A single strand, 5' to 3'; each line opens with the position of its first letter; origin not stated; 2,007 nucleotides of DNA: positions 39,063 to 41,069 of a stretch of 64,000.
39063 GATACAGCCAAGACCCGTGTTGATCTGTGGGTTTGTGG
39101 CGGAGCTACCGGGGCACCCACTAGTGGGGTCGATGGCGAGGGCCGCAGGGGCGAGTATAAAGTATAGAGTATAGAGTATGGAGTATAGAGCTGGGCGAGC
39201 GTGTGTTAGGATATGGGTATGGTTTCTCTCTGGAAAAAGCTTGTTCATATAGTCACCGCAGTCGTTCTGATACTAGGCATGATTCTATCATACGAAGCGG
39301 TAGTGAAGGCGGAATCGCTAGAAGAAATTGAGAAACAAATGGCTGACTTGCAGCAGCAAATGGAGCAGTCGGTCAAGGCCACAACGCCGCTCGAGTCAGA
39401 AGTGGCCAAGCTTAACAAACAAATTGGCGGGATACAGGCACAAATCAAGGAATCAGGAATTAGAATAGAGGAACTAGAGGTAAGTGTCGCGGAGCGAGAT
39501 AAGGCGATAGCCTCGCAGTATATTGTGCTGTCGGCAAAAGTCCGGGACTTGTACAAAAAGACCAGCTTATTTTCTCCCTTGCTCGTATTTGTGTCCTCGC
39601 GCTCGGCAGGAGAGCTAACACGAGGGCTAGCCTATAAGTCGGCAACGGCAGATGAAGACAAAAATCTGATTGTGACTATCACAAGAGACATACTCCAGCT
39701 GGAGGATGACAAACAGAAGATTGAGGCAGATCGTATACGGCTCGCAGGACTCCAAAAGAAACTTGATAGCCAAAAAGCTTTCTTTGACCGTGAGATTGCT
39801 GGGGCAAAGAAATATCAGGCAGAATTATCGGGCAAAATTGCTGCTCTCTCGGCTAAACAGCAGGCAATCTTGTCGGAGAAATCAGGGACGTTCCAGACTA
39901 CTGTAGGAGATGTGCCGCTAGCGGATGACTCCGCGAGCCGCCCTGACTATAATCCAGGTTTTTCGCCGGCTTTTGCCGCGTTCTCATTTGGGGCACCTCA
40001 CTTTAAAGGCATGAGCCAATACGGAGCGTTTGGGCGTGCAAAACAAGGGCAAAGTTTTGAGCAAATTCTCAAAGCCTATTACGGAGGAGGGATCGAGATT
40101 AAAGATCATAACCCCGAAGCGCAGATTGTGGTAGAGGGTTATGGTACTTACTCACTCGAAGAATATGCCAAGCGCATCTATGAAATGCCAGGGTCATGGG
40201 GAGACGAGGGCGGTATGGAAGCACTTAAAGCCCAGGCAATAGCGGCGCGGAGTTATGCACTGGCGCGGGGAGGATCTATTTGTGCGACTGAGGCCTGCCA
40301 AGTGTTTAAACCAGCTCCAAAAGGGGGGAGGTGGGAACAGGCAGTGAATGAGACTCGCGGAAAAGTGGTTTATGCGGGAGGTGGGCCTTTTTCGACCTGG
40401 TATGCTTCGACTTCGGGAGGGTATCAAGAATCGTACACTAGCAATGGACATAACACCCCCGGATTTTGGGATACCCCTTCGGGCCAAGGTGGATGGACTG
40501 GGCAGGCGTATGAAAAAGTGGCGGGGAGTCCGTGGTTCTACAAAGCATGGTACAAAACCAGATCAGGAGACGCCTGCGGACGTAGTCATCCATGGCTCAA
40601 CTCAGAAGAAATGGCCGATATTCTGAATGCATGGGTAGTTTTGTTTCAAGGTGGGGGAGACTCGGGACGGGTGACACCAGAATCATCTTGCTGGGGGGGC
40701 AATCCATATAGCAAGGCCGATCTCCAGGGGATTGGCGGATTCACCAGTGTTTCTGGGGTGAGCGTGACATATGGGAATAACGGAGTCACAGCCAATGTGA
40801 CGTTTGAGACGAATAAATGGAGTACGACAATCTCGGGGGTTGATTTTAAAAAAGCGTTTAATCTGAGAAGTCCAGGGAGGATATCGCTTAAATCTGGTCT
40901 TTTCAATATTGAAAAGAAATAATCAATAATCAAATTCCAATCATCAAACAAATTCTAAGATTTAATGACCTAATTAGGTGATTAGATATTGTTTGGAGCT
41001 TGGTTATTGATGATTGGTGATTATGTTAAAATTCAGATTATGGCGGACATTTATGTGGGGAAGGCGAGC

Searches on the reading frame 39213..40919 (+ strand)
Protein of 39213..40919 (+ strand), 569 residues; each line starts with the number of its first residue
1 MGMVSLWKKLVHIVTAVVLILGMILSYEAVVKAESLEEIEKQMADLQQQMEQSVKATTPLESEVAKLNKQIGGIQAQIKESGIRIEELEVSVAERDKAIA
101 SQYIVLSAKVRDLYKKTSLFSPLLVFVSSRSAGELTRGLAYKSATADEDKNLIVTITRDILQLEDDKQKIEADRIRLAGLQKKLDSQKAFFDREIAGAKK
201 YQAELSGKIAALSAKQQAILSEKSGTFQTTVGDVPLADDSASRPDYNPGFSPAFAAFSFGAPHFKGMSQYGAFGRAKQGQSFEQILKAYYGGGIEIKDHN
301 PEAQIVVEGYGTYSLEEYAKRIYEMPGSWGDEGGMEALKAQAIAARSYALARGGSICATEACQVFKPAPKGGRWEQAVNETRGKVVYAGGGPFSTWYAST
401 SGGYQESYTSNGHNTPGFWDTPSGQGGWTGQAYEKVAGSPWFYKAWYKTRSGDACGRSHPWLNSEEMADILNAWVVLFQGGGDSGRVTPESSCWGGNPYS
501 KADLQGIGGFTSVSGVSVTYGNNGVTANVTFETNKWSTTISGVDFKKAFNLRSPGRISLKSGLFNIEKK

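Call 28: search_protein_families(library=pfam, proteins=[window:39213-40919:+], max_evalue=0.00001)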
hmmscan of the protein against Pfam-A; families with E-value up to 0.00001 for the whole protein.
window:39213-40919:+ (569 aa): 1 family
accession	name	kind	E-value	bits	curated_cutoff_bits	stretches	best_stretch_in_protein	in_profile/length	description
PF08486.15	SpoIID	-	4.4e-13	50.1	23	1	314-386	12-95/97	Stage II sporulation protein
